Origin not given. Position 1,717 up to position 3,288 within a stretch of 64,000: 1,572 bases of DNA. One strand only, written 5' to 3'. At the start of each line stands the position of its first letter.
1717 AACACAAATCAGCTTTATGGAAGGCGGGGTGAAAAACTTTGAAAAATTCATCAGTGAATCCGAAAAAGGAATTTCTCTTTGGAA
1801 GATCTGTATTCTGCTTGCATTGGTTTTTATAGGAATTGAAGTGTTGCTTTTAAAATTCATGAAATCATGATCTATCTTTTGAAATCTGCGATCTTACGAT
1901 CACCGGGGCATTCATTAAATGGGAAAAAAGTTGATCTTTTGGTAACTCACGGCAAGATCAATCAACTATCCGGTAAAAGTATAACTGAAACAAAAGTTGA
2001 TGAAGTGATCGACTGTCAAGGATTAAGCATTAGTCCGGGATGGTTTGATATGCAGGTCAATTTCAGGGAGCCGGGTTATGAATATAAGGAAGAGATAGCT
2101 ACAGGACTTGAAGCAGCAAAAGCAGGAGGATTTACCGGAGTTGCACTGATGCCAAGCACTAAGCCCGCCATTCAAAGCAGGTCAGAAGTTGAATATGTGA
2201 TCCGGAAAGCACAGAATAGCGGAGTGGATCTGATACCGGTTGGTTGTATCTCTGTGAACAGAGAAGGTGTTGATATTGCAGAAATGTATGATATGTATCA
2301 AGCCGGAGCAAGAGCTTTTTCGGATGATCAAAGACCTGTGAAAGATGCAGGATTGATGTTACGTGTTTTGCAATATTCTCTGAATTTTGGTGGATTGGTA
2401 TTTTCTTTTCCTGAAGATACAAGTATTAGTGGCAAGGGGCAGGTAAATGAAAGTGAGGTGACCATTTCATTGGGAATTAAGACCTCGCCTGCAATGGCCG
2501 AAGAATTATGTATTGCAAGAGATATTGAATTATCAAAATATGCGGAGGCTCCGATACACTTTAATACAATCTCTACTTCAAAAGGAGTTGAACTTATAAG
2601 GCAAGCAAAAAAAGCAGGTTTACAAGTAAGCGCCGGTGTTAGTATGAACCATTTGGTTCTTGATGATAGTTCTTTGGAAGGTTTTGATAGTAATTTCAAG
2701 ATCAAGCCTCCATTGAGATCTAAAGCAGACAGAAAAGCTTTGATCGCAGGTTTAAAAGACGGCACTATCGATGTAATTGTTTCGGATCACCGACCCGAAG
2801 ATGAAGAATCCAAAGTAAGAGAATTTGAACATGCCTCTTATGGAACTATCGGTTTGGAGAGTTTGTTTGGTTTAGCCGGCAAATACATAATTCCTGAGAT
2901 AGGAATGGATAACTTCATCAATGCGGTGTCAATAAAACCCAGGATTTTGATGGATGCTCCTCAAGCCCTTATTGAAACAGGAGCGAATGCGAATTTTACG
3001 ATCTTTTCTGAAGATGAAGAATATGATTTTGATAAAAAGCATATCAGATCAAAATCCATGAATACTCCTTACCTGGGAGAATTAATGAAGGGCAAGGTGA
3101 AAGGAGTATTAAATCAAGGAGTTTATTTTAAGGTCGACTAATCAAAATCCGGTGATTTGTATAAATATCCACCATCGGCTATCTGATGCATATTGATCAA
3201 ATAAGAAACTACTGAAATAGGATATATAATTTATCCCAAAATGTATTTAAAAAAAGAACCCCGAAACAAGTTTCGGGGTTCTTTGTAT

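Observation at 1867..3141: Dihydroorotase homologue with Zn-ligand histidines replaced, coupled to a BatA-like vWA membrane protein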

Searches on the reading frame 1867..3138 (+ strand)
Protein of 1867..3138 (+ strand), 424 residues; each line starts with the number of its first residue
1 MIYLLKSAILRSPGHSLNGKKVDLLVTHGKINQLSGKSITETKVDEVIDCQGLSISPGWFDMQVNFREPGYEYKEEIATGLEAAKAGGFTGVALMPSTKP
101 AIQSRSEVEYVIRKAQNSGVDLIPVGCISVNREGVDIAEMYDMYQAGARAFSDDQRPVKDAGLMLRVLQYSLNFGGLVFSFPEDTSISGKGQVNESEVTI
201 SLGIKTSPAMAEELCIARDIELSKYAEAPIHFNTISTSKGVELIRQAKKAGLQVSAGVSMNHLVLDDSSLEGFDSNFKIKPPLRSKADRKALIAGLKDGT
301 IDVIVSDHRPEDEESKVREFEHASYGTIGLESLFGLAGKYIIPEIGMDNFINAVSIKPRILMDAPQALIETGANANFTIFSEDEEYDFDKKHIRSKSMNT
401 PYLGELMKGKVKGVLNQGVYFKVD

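Call 3: search_protein_families(library=pfam, proteins=[window:1867-3138:+], max_evalue=0.01)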
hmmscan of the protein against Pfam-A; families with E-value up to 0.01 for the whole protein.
window:1867-3138:+ (424 aa): 1 family
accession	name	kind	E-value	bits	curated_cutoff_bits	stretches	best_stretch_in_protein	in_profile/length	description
PF01979.26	Amidohydro_1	-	0.00053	19.8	25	0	243-412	209-336/345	Amidohydrolase family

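Call 4: search_protein_families(library=ncbifam, proteins=[window:1867-3138:+], max_evalue=0.01)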
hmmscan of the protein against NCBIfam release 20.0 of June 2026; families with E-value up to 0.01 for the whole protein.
window:1867-3138:+ (424 aa): 30 families (the best 25 are shown)
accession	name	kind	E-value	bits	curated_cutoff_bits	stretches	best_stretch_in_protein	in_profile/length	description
TIGR00857.1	pyrC_multi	subfamily_domain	7.7e-96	321.6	279.05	1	21-418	5-405/412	dihydroorotase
NF006842.0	PRK09357.2-3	equivalog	1.4e-95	320.5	695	1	3-419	3-435/440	dihydroorotase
NF006844.0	PRK09357.2-5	equivalog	4.2e-94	315.9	701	1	4-418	5-416/422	dihydroorotase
NF006836.0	PRK09357.1-1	equivalog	3.8e-93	312.6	538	1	15-419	10-421/432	dihydroorotase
NF006845.0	PRK09357.2-6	equivalog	1e-91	307.8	728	1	6-418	6-421/428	dihydroorotase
NF006837.0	PRK09357.1-2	equivalog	1.9e-91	306.8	575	1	20-417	17-417/428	dihydroorotase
NF006843.0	PRK09357.2-4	equivalog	7e-90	301.9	786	1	20-418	18-416/431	dihydroorotase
NF005791.0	PRK07627.1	equivalog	3.2e-89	299.8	442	1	20-418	19-418/425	dihydroorotase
NF006558.0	PRK09059.1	equivalog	1.5e-85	287.3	645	1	9-414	11-419/430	dihydroorotase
NF006839.0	PRK09357.1-4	equivalog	6.3e-84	282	576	1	4-418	3-416/422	dihydroorotase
NF005614.0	PRK07369.1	equivalog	2.6e-81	273.6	456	1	20-412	20-414/419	dihydroorotase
NF006841.0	PRK09357.2-2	equivalog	2.1e-80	270.5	640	1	20-409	17-404/421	dihydroorotase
NF006838.0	PRK09357.1-3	equivalog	1.5e-68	231.6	644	1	20-418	19-417/423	dihydroorotase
NF006268.0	PRK08417.1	equivalog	4.7e-57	193.9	499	1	20-420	15-402/406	metal-dependent hydrolase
NF002668.0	PRK02382.1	equivalog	9.3e-48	163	452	1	18-404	10-394/436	dihydroorotase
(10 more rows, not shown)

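Call 5: search_solved_structures(query=window:1867-3138:+, max_evalue=0.001, show_alignments=3)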
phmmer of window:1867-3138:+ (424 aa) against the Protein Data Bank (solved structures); distinct sequences matched with E-value up to 0.001: 53.
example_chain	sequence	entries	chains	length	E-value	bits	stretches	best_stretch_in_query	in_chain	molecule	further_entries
4bjh_A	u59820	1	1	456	7.4e-72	246.1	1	4-418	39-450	DIHYDROOROTASE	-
6gde_A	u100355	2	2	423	7.7e-72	246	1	4-418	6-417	Dihydroorotase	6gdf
3d6n_A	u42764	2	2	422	7.7e-72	246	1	4-418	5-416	Dihydroorotase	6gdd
1xrf_A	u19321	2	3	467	1.1e-71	245.5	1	4-418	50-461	Dihydroorotase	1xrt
3mpg_A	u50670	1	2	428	1.9e-70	241.4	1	21-409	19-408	Dihydroorotase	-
4yiw_A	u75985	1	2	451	2e-70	241.4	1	21-409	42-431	Dihydroorotase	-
3gri_A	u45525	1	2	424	8e-63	216.3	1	21-410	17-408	Dihydroorotase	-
2z00_A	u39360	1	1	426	2.7e-58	201.4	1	22-409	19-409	Dihydroorotase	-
3e74_A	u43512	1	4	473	8e-26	94.5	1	20-417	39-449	Allantoinase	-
8hfd_A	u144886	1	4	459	9.8e-26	94.2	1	20-417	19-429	Allantoinase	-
3hm7_A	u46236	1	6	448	5.2e-25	91.8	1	21-420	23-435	Allantoinase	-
2gwn_A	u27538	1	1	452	6.3e-23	85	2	38-102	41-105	dihydroorotase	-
7uof_A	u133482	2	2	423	1.7e-21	80.3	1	224-416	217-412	Dihydroorotase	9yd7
4c6o_A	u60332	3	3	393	1.5e-19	73.8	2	209-419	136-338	CAD PROTEIN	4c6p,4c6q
8pbm_A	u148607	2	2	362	2.9e-19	72.9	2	209-420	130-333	CAD protein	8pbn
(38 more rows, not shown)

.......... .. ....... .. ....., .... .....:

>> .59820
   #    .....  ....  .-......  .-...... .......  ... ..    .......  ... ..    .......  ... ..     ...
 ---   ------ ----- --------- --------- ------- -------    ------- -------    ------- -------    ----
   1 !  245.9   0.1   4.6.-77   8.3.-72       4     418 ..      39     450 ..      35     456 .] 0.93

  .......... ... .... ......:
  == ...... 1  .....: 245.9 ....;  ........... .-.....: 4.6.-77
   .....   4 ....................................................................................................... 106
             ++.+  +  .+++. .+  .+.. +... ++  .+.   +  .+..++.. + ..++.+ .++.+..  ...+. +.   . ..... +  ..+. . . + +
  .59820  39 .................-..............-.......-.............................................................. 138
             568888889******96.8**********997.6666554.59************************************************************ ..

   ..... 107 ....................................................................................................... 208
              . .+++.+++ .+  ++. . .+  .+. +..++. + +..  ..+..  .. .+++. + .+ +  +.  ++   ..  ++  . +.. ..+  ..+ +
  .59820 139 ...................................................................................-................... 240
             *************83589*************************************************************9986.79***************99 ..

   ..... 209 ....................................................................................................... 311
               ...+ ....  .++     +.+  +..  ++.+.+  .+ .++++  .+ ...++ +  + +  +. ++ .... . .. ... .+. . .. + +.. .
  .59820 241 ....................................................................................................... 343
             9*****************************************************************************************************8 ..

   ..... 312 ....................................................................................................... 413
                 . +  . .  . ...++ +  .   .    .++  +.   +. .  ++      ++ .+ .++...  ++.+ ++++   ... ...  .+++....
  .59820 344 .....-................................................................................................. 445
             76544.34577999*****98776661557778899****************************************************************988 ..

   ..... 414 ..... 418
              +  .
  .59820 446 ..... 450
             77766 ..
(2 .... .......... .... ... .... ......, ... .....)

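Call 9: find_homologous_proteins(query=window:1867-3138:+, max_evalue=1e-10)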
Query window:1867-3138:+ (424 aa): 7525 proteins with E <= 1e-10 among 8000 candidates; the best 120 are listed.
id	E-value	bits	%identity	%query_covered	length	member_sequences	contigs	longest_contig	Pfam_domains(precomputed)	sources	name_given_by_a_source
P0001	6.0e-277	936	100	100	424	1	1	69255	PF12890.14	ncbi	-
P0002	1.2e-134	468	52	98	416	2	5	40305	PF12890.14,PF01979.27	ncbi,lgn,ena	-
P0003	3.1e-134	466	52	98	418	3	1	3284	PF12890.14,PF01979.27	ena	-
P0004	7.5e-132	458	49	100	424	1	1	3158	PF12890.14,PF01979.27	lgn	-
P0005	1.1e-131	458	51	99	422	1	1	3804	PF12890.14,PF01979.27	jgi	jgi:dihydroorotase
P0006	1.5e-131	458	50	99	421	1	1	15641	PF12890.14,PF01979.27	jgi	jgi:dihydroorotase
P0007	2.4e-131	457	48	100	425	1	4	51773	PF12890.14,PF01979.27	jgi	jgi:dihydroorotase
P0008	2.6e-131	457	49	100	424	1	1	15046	PF12890.14,PF01979.27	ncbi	ncbi:MAG: dihydroorotase [Bacteroidia bacterium]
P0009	6.3e-131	455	48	100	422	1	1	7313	PF12890.14,PF01979.27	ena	-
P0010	2.3e-130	454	52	98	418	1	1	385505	PF12890.14,PF01979.27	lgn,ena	-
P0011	4.0e-129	450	50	100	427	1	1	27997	PF12890.14,PF01979.27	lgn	-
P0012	6.5e-129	449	48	99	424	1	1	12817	PF12890.14,PF01979.27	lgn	-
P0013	1.1e-128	448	51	98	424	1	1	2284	PF12890.14,PF01979.27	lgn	-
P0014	1.1e-128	448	48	100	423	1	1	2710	PF12890.14,PF01979.27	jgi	jgi:dihydroorotase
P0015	1.8e-128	447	51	98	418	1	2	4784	PF12890.14,PF01979.27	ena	-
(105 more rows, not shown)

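Call 10: find_related_loci(query=window:1867-3138:+, collection=genome_contigs, flank=10000)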
Query window:1867-3138:+ (424 aa) in genome_contigs; peptide patterns used: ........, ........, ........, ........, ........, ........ (x = any residue, [..] = any of these).
121 stretches matched a pattern; 41 encode a relative of the query (tblastn E <= 1e-3); 41 distinct loci.
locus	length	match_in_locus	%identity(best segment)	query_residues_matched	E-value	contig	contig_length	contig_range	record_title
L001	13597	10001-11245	49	1-417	1e-130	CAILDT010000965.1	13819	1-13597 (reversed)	MAG: uncultured Bacteroidetes bacterium isolate LinL4_bin-1161 genome assembly, contig: bin-1161:965/994, whole genome s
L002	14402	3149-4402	48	1-418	1e-129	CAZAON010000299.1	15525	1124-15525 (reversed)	MAG TPA_asm: uncultured Flavobacteriales bacterium isolate binchicken_co200_43 genome assembly, contig: k141_1296439, wh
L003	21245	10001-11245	48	1-417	1e-129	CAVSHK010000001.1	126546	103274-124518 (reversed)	MAG: uncultured Bacteroidetes bacterium isolate MFD01476.bin.2.170 genome assembly, contig: contig_104533, whole genome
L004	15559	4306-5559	50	1-420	8e-129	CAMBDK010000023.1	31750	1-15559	MAG: Chitinophaga pinensis isolate MsH-01oct19-86 genome assembly, contig: MsH-01oct19-C2374, whole genome shotgun seque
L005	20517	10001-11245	47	1-417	1e-128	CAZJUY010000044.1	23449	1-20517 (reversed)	MAG TPA_asm: uncultured Chitinophaga sp. isolate SRP287453_co1_11 genome assembly, contig: NODE_3770_length_23449_cov_6.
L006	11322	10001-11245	48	1-417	6e-128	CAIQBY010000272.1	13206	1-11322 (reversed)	MAG: uncultured Bacteroidetes bacterium isolate Umea3_bin-1094 genome assembly, contig: bin-1094:272/423, whole genome s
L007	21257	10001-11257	48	1-421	1e-127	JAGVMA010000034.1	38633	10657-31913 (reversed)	MAG: Bacteroidia bacterium isolate SW_6 c_000000109731, whole genome shotgun sequence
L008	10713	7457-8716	47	1-421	1e-124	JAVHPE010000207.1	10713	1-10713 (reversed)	MAG: Bacteroidia bacterium isolate WB02no2_35_113 NODE_5028_length_10713_cov_61.976825, whole genome shotgun sequence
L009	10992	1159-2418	45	1-420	2e-123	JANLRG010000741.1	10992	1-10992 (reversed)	MAG: Bacteroidota bacterium isolate OTE_38_concoct_209_sub OTE_38_k141_3702120, whole genome shotgun sequence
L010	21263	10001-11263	46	1-423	5e-123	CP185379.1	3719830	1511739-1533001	MAG: Candidatus Pollutiaquabacter aromativorans isolate NLOS2-E-001 chromosome, complete genome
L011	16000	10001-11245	47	1-417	2e-122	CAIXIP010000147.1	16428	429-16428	MAG: uncultured Bacteroidetes bacterium isolate KT5_bin-767 genome assembly, contig: bin-767:147/358, whole genome shotg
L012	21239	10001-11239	47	1-415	1e-122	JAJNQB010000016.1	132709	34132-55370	MAG: Arcticibacter sp. isolate MAG_38 k141_229676, whole genome shotgun sequence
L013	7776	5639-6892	45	1-417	7e-122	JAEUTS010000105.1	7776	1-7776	MAG: Bacteroidia bacterium isolate new MAG-335 k141_2928255, whole genome shotgun sequence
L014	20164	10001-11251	46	1-420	9e-121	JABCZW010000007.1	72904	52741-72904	MAG: Bacteroidetes bacterium isolate BWOrgControl_Nextera83_MAG4 3300020621.a:Ga0206875_1010, whole genome shotgun seque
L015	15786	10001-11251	49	1-419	2e-120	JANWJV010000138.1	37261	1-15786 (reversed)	MAG: Bacteroidia bacterium isolate CRAIB_MAG76 c_000000085209, whole genome shotgun sequence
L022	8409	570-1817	42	1-414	5e-106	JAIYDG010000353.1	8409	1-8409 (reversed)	MAG: Bacteroidetes bacterium isolate H1_MAG_00027 pond_H1_MAG_00027_000000000528, whole genome shotgun sequence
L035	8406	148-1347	44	17-422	1e-107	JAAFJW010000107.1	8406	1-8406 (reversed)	MAG: Sphingobacteriales bacterium isolate bin43.metabat.b1b2b5.090 WN_Sphingobacteriales_scaffold_107, whole genome shot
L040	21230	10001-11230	43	1-416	4e-100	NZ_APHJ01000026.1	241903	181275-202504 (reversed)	Gillisia sp. CAL575 ctg26, whole genome shotgun sequence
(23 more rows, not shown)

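Call 15: find_encoding_contigs(protein=P0001, flank=10000, max_places=3)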
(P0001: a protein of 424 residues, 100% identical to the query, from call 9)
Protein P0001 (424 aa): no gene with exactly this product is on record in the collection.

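Call 16: search_protein_families(library=pfam, proteins=[L040:5529-6734:+, L040:6828-8024:+, L040:8088-10001:+, L040:10001-11260:+, L040:11308-11631:+, L040:11638-12294:+, L040:12294-12791:-, L040:12791-13549:-, L040:3841-4506:+, L040:1321-3789:+], max_evalue=0.001)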
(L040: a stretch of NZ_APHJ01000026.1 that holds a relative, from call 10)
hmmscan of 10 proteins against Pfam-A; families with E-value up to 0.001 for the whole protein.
L040:5529-6734:+ (402 aa): 5 families
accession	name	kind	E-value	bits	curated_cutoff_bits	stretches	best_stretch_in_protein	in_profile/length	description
PF02518.31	HATPase_c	-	1.6e-24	86.9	26.4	1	292-400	4-109/111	Histidine kinase-, DNA gyrase B-, and HSP90-like ATPase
PF01590.32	GAF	-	7.1e-12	46.4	22.4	1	33-156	8-130/133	GAF domain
PF00512.31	HisKA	-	4.9e-09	36.6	26.9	1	182-242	2-59/66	His Kinase A (phospho-acceptor) domain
PF14501.12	HATPase_c_5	-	0.00013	22.3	22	1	291-388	3-92/102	GHKL domain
PF13185.12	GAF_2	-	0.00029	21.5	28.6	1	76-157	56-133/136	GAF domain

L040:6828-8024:+ (399 aa): 4 families
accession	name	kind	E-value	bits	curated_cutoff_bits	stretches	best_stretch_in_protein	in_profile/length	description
PF02518.31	HATPase_c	-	2e-24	86.6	26.4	1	290-397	4-108/111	Histidine kinase-, DNA gyrase B-, and HSP90-like ATPase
PF00512.31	HisKA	-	1.5e-11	44.6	26.9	1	180-246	2-65/66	His Kinase A (phospho-acceptor) domain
PF14501.12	HATPase_c_5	-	5.2e-06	26.8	22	1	288-384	2-90/102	GHKL domain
PF13581.12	HATPase_c_2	-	0.00052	20.5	27.4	1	299-376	39-112/127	Histidine kinase-like ATPase domain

L040:8088-10001:+ (638 aa): 1 family
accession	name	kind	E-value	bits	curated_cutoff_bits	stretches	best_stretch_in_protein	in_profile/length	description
PF07584.16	BatA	-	1.9e-19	70.3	25.9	1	1-76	1-77/77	Aerotolerance regulator N-terminal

L040:10001-11260:+ (420 aa): 1 family
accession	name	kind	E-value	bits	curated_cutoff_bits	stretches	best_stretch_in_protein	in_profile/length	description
PF01979.26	Amidohydro_1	-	0.00024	20.9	25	1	209-387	181-335/345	Amidohydrolase family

L040:11308-11631:+ (108 aa): 1 family
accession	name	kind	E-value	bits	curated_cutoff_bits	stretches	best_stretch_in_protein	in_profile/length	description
PF09685.15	DUF4870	-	0.00012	22.4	25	1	13-87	17-87/107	Domain of unknown function (DUF4870)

L040:11638-12294:+ (219 aa): 6 families
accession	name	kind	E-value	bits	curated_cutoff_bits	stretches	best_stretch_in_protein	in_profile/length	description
PF02230.22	Abhydrolase_2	-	3.1e-28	99.5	23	1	21-215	13-213/217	Phospholipase/Carboxylesterase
PF01738.24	DLH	-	1.8e-06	28.2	21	1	100-202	88-187/217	Dienelactone hydrolase family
PF00561.26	Abhydrolase_1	-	6e-06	26.5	25.8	1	92-156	55-111/245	alpha/beta hydrolase fold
PF00756.26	Esterase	-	9.6e-06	26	22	1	92-178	99-158/251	Putative esterase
PF03959.19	FSH1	-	0.00061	20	21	0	70-201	63-199/211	Serine hydrolase (FSH1)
PF20434.5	BD-FAE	-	0.00061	19.8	26.8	0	63-131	46-112/215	BD-FAE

L040:12294-12791:- (165 aa): 0 families

L040:12791-13549:- (252 aa): 3 families
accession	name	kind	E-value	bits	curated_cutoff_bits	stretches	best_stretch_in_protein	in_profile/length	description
PF12706.13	Lactamase_B_2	-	2.7e-41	141.8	27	1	46-223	3-200/200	Beta-lactamase superfamily domain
PF00753.33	Lactamase_B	-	9.5e-11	42.4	22.7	1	35-222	7-196/196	Metallo-beta-lactamase superfamily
PF13483.12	Lactamase_B_3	-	0.00086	19.8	24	0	36-225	9-110/160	Beta-lactamase superfamily domain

L040:3841-4506:+ (222 aa): 4 families
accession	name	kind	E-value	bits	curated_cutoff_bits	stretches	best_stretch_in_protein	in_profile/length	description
PF00005.33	ABC_tran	-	1.3e-28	100.7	25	1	17-168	1-136/137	ABC transporter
PF02463.25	SMC_N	-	4.5e-07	30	40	1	27-213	24-211/220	RecF/RecN/SMC N terminal domain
PF13401.12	AAA_22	-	5.3e-05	24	27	1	28-203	6-126/130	AAA domain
PF13304.12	AAA_21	-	0.00041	20.9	27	0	30-52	2-24/304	AAA domain, putative AbiEii toxin, Type IV TA system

L040:1321-3789:+ (823 aa): 2 families
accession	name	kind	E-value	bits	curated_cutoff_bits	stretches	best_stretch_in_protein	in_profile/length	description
PF19313.5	DUF5916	-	2.9e-226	753.1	22.6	1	244-821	1-572/572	Domain of unknown function (DUF5916)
PF06452.16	CBM9_1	-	0.00011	22.6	23.4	1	52-199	1-140/185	Carbohydrate family 9 binding domain-like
